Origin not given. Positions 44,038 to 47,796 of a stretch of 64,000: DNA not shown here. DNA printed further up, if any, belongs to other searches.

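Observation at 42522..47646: McrBC-type system with an Hsp70-collagen-McrB fusion (top candidate)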

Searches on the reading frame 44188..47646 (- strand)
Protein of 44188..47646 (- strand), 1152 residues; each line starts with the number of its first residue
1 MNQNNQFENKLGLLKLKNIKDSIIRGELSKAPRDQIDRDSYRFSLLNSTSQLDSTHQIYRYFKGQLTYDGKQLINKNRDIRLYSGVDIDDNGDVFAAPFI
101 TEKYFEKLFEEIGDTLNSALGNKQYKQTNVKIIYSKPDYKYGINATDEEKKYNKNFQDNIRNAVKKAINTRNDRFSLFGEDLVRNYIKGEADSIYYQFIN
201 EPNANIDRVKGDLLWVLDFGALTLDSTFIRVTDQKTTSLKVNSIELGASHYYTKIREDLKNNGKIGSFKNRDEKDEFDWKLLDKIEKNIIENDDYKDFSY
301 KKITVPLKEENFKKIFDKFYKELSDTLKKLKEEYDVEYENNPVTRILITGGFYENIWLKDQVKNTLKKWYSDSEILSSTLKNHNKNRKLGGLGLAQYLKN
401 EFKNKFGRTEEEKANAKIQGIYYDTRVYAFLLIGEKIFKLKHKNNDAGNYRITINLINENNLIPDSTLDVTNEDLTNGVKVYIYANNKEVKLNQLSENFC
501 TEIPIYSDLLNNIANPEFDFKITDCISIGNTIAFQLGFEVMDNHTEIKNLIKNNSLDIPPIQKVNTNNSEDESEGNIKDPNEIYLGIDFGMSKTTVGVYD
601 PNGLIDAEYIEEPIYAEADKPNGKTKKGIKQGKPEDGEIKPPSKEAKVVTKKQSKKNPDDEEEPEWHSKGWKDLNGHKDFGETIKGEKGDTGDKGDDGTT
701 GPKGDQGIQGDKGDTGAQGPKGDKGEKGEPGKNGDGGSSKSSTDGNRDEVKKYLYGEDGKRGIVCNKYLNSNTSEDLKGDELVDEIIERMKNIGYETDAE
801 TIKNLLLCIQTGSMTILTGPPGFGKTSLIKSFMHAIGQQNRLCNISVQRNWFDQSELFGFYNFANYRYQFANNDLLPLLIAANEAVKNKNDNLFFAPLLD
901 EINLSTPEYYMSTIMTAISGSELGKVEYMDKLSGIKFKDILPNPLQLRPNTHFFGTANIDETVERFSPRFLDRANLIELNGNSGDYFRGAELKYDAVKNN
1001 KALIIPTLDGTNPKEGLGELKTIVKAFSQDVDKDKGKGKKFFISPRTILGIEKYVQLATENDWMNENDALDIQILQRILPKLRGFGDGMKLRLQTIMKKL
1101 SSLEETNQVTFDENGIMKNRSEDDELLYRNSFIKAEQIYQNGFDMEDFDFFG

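Call 5: search_protein_families(library=pfam, proteins=[window:44188-47646:-], max_evalue=1)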
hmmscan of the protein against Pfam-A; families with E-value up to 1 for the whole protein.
window:44188-47646:- (1152 aa): 18 families
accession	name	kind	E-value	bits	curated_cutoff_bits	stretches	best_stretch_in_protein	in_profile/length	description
PF01391.23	Collagen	-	5.6e-08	32.9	27.2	1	686-738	4-56/60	Collagen triple helix repeat (20 copies)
PF13191.12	AAA_16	-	0.00019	22.4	32.6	1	800-882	10-85/167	AAA ATPase domain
PF07728.20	AAA_5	-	0.00079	19.9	22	1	816-973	3-138/139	AAA domain (dynein-related subfamily)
PF00005.33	ABC_tran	-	0.0029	18.7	25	1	803-836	2-35/137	ABC transporter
PF00004.35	AAA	-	0.0035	18.2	21.2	1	816-848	2-32/131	ATPase family associated with various cellular activities (AAA)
PF13401.12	AAA_22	-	0.0078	17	27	1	811-844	4-33/130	AAA domain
PF20720.3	nSTAND3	-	0.011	15.9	27.2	1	807-845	12-51/155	Novel STAND NTPase 3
PF03193.22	RsgA_GTPase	-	0.015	15.6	30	1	776-836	64-130/174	RsgA GTPase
PF20030.5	bpMoxR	-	0.015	14.8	27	1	787-867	7-83/205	MoxR domain in the MoxR-vWA-beta-propeller ternary systems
PF12775.13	AAA_7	-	0.021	14.8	25.8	1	806-843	27-64/181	P-loop containing dynein motor region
PF13086.12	AAA_11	-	0.048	13.9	27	1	801-837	6-42/257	AAA domain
PF02367.23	TsaE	-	0.054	13.9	26.6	1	802-840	11-49/128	Threonylcarbamoyl adenosine biosynthesis protein TsaE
PF13245.12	AAA_19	-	0.06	14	25.1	1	813-842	12-41/134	AAA domain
PF05729.18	NACHT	-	0.099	12.9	26.7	1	814-840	2-28/167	NACHT domain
PF21522.3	MreB-like_C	-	0.11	13.5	27.8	0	216-329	1-103/123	Archaeal actin homologue MreB-like, C-terminal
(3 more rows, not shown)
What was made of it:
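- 45430..45591 (-): Residues 686-739: collagen-like segment of 18 uninterrupted G-X-Y triplets, rich in Asp and Lys and poor in Pro. Charged linker residues 651-685 and 740-789 flank it. Pfam PF01391 above cut-off (call 5).
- Checked: Pfam Collagen scores E 5.6e-8 and 32.9 bits, above its 27.2-bit cut-off (call 5).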

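Call 6: search_protein_families(library=padloc, proteins=[window:44188-47646:-], max_evalue=1)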
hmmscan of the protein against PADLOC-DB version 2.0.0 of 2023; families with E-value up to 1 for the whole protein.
window:44188-47646:- (1152 aa): 5 families
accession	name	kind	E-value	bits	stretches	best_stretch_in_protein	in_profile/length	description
PDLC04547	PDC-M26A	-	3e-21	73.7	2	782-912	302-423/724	-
PDLC04140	mad8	-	3.7e-05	21.4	1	797-849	12-67/314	mads_8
PDLC03920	MkoA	-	0.0021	14.4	1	807-840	626-659/1112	-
PDLC00269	PtuA1|PtuA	-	0.0061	13.9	1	436-515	202-277/446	AAA ATPase domain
PDLC00915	TRIP13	-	0.046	11.1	1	814-838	65-89/302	TRIP13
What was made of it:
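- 44191..45279 (-): Residues ~790-1152: McrB-like AAA+ GTPase of NxD type. Walker A is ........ 819-826, Walker B LLDEIN 898-903, signature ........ 955-962, then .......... 970-979. PADLOC PDC-M26A E 3e-21 (call 6).
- PADLOC candidate PDC-M26A matches at E 3e-21 (call 6).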

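Call 7: search_protein_families(library=ncbifam, proteins=[window:44188-47646:-], max_evalue=1)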
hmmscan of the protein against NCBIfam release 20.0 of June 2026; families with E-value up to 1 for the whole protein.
window:44188-47646:- (1152 aa): 32 families (the best 25 are shown)
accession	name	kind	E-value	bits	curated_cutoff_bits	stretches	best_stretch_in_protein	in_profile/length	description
NF046116.1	adhesin_Lcl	equivalog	5.8e-09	35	500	1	683-762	60-141/431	collagen-like adhesin Lcl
NF038330.1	adhesin_SclA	exception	6.5e-09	35.9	400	1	626-751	136-261/405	LPXTG-anchored collagen-like adhesin Scl1/SclA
NF038329.2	gly_rich_SclB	equivalog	5.5e-07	28.8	325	1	660-762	93-210/442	LPXTG-anchored collagen-like adhesin Scl2/SclB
TIGR02673.1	FtsE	equivalog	0.0012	18.6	264.85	1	794-836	10-52/214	cell division ATP-binding protein FtsE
TIGR00157.1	TIGR00157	equivalog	0.002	17.7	100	1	772-840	77-150/247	ribosome small subunit-dependent GTPase A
TIGR01448.2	helicase_RecD2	equivalog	0.0037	15.4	500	1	786-841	305-360/713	SF1B family DNA helicase RecD2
TIGR00665.1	DnaB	equivalog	0.005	15.7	385.25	1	785-842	167-225/435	replicative DNA helicase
TIGR02788.1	VirB11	equivalog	0.0058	15.7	249.95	1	799-846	130-178/308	P-type DNA transfer ATPase VirB11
NF007601.2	PRK10247.1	equivalog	0.0063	16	292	1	789-831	3-46/204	iron efflux ABC transporter ATP-binding subunit FetA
NF010068.0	PRK13548.1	equivalog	0.0088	15.2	261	1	791-845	9-64/261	heme ABC transporter ATP-binding protein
NF008932.0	PRK12289.1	equivalog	0.011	14.8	483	1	775-839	137-206/363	small ribosomal subunit biogenesis GTPase RsgA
NF045513.1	HepA_fam_ABC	equivalog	0.014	13.8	725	1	785-829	373-417/610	heterocyst formation ABC transporter subunit HepA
TIGR00956.1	3a01205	subfamily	0.015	12.9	1959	1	783-861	58-136/1394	pleiotropic drug resistance family protein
TIGR02315.1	ABC_phnC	equivalog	0.02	14.3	266.1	1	794-834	10-50/243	phosphonate ABC transporter ATP-binding protein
NF008409.0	PRK11231.1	equivalog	0.021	14.2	375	1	792-838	9-54/255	Fe(3+) dicitrate ABC transporter ATP-binding protein FecE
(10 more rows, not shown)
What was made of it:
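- Closest known: Bacterial and phage collagen-like proteins. Same: The segment hits NCBIfam Lcl/SclA/SclB models at E about 6e-9 (call 7).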

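Call 11: find_homologous_proteins(query=window:44188-47646:-)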
Query window:44188-47646:- (1152 aa): 3 proteins with E <= 0.001 among 8000 candidates.
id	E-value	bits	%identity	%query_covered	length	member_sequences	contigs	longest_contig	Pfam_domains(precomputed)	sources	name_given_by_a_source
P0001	0.0e+0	2600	100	100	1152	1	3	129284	PF01391.24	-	-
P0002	2.1e-18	84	26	27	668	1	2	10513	-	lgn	-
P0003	1.5e-17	81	26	24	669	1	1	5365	-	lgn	-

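Call 14: search_solved_structures(query=window:44188-47646:-, max_evalue=1)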
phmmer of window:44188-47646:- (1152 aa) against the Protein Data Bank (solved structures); distinct sequences matched with E-value up to 1: 54.
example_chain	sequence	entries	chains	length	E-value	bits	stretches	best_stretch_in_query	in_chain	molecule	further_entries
9wxp_BJ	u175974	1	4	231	2.7e-08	35.4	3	686-737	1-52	Collagen alpha-1(IX) chain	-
9wxp_BC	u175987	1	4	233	9.6e-08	33.6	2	682-734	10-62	Collagen type XI alpha 1 chain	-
9wxp_CD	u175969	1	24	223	2.6e-07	32.1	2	686-739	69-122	Collagen type II alpha 1 chain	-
9wxp_BA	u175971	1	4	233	9e-07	30.4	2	682-737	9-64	Fibrillar collagen NC1 domain-containing protein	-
9wxp_BL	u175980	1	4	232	3.2e-06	28.5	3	684-738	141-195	Collagen alpha-3(IX) chain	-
9wxp_BB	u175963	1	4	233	6.9e-06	27.4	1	685-737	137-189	Collagen type V alpha 2 chain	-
9wxp_AJ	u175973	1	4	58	3.5e-05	25.1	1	685-737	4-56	Collagen type IX alpha 1 chain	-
9wxp_BK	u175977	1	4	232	0.00012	23.3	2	683-737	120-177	Collagen type IX alpha 2 chain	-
9wxp_AD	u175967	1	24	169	0.00033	21.9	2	686-737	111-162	Collagen type II alpha 1 chain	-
9wxp_DD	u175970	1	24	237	0.0004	21.6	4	684-739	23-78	Collagen type II alpha 1 chain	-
9wxp_CB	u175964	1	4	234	0.00085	20.5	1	683-738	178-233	Collagen type V alpha 2 chain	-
3hqv_A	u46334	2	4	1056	0.0018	19.4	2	684-738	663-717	Collagen alpha-1(I) chain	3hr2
9han_B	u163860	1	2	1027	0.0019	19.3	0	686-737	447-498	Collagen type VI alpha 2 chain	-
9llo_A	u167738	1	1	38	0.0022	19.1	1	686-721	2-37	collagen-like peptide chain A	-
9wxp_ED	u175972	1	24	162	0.0028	18.8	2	686-734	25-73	Collagen type II alpha 1 chain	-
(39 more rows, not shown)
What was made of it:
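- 45430..45591 (-): PDB collagen chains E 2.7e-8 (call 14).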

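Call 17: find_encoding_contigs(protein=P0001, flank=10000, max_places=5)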
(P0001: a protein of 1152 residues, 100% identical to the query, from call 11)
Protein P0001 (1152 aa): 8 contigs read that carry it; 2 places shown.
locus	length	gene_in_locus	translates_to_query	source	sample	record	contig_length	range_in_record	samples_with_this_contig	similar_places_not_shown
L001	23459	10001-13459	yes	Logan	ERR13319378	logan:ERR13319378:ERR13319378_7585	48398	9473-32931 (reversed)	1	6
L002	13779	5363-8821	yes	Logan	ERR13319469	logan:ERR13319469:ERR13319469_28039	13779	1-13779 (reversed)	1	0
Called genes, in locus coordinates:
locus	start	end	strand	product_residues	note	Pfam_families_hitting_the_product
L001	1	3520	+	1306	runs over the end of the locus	-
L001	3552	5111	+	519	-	PF13205:Big_5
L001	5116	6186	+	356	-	PF00483:NTP_transferase, PF12804:NTP_transf_3 (weak), PF22640:ManC_GMP_beta-helix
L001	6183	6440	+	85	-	-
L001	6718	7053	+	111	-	-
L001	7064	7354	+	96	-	-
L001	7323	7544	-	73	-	-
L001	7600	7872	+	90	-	-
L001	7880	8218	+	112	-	-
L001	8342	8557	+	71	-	-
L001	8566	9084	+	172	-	-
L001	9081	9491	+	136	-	-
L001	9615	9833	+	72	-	-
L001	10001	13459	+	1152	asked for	PF01391:Collagen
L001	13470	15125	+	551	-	-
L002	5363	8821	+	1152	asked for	PF01391:Collagen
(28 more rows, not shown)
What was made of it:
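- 44188..47646 (-): Gene B: 1152-aa fusion protein (Hsp70-like region, variable region, conserved segment, charged and collagen-like linker, McrB-like NxD GTPase). An identical protein is on 8 contigs (call 17).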

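Call 34: find_encoding_contigs(protein=P0002, flank=8000)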
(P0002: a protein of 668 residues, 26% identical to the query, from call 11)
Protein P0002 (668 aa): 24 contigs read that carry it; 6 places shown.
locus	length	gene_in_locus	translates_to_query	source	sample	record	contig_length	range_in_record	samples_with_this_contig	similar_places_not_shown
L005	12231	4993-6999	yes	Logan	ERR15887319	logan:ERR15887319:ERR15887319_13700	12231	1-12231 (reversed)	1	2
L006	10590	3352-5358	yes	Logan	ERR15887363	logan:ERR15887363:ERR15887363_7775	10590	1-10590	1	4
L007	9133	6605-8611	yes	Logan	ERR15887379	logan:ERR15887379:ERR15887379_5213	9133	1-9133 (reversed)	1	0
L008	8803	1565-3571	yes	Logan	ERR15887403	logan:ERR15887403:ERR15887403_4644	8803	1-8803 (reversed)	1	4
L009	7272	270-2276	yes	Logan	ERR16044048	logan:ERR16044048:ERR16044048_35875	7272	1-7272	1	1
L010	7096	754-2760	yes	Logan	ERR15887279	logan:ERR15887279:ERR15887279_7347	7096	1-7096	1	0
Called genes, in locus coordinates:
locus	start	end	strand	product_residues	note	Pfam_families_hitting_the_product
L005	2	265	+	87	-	?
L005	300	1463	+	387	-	PF05272:VapE-like_dom, PF19263:DUF5906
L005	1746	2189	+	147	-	-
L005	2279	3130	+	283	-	-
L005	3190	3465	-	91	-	PF13560:HTH_31, PF12844:HTH_19, PF01381:HTH_3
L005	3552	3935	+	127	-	-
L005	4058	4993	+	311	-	-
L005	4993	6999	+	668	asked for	-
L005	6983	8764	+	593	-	-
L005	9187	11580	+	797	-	PF13304:AAA_21 (weak)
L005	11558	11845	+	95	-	-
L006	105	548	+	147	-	-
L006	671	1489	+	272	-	-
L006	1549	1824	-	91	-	PF13560:HTH_31, PF12844:HTH_19, PF01381:HTH_3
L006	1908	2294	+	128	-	-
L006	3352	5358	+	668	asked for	-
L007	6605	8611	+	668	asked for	-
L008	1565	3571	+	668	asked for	-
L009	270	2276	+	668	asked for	-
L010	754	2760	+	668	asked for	-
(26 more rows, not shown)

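Call 48: search_dna_similar(query=window:44188-47646:-, collection=plasmids, mode=protein, max_evalue=0.001, max_rows=25)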
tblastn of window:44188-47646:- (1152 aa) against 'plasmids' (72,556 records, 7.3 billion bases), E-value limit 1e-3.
Records with a match: 289; places in all: 294; records where one place covers at least 80% of the query: 0.
Best place of each record, by identity: <60% 289.
By first word of the organism name: Klebsiella 159; Bacillus 20; Salmonella 14; Escherichia 12; Enterobacter 9; Citrobacter 8; Rhizobium 6; Sinorhizobium 5; Deinococcus 4; Synechocystis 4; and 36 more.
By predicted mobility (MOB-suite, as given by PLSDB): non-mobilizable 185; conjugative 62; mobilizable 42.
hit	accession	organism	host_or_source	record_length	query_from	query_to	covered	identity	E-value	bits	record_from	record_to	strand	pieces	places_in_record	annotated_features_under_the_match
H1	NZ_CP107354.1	Klebsiella pneumoniae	Homo sapiens,sputum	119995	763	1100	29%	29.8%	5e-26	124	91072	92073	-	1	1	AAA family ATPase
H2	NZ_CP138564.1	Klebsiella pneumoniae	Homo sapiens,pure culture,sputum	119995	763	1100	29%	29.8%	5e-26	124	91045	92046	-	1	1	AAA family ATPase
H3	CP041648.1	Klebsiella pneumoniae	Homo sapiens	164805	763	1100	29%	29.8%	5e-26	124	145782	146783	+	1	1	AAA family ATPase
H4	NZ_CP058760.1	Klebsiella pneumoniae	Stanley WWTPs_3 WWTPs influent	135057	763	1100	29%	29.8%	5e-26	124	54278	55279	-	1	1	AAA family ATPase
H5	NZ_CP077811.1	Klebsiella pneumoniae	Pteropus poliocephalus,whole organism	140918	763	1100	29%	29.8%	5e-26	124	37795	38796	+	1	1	AAA family ATPase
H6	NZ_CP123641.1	Klebsiella pneumoniae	Homo sapiens,tracheal aspiration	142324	763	1100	29%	29.8%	5e-26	124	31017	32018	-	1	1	AAA family ATPase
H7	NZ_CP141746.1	Klebsiella pneumoniae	Homo sapiens,urine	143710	763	1100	29%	29.8%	5e-26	124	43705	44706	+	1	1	AAA family ATPase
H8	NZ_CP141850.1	Klebsiella pneumoniae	Homo sapiens,pure culture,urine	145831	763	1100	29%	29.8%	5e-26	124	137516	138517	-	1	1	AAA family ATPase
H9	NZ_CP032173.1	Klebsiella pneumoniae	-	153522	763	1100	29%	29.8%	5e-26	124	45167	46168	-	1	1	AAA family ATPase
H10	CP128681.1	Klebsiella pneumoniae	Homo sapiens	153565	763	1100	29%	29.8%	5e-26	124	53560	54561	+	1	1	AAA family ATPase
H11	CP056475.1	Enterobacter cloacae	culture,Wastewater effluent sample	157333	763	1100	29%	29.8%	5e-26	124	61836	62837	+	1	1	AAA family ATPase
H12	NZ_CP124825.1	Klebsiella pneumoniae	Homo sapiens,Human gut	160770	763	1100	29%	29.8%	5e-26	124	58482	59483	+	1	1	AAA family ATPase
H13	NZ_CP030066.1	Klebsiella pneumoniae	Homo sapiens,urine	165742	763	1100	29%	29.8%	5e-26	124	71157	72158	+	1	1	AAA family ATPase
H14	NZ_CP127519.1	Klebsiella pneumoniae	Homo sapiens,blood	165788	763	1100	29%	29.8%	5e-26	124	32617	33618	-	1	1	AAA family ATPase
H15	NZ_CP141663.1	Klebsiella pneumoniae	Homo sapiens,mixed culture,blood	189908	763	1100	29%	29.8%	5e-26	124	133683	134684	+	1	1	AAA family ATPase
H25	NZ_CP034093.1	Acinetobacter baumannii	Homo sapiens,sputum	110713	804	1097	26%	31.9%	7e-22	110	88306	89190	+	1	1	hypothetical protein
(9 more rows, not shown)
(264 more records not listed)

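Call 49: get_annotated_region(hit=H1, flank=6000)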
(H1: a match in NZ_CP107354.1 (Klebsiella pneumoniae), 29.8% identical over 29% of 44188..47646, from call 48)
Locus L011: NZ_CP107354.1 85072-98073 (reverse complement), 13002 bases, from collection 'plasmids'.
description: Klebsiella pneumoniae strain CRKP_35 plasmid unnamed2, complete sequence
organism: Klebsiella pneumoniae (NCBI taxid 573)
taxonomy: Bacteria; Pseudomonadota; Gammaproteobacteria; Enterobacterales; Enterobacteriaceae; Klebsiella; Klebsiella pneumoniae
host: -; source: Homo sapiens,sputum; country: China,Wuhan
typing (MOB-suite, as given by PLSDB): non-mobilizable; replicon IncFIA,IncFII,IncQ1,rep_cluster_2183
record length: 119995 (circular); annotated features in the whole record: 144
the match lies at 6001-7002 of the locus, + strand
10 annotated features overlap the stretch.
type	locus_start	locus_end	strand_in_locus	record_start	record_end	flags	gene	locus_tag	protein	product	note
CDS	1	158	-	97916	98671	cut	repE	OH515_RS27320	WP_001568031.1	replication initiation protein RepE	-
CDS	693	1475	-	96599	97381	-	-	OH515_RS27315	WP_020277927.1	site-specific integrase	GO:0015074 - DNA integration [Evidence IEA]; GO:0006310 - DNA recombination [Evidence IEA]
CDS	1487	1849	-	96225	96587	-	-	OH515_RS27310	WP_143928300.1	hypothetical protein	-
CDS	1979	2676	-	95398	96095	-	-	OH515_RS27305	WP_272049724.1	IS1 family transposase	-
CDS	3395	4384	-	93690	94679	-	-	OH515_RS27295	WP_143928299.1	tyrosine-type recombinase/integrase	GO:0015074 - DNA integration [Evidence IEA]; GO:0006310 - DNA recombination [Evidence IEA]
CDS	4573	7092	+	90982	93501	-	-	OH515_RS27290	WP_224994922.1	AAA family ATPase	-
CDS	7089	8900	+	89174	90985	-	-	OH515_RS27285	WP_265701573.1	hypothetical protein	-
CDS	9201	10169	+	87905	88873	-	-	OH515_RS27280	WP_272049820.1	IS5 family transposase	-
CDS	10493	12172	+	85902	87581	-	-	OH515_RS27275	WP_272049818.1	SEL1-like repeat protein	-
CDS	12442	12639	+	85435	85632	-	-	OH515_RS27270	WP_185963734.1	DNA-binding protein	-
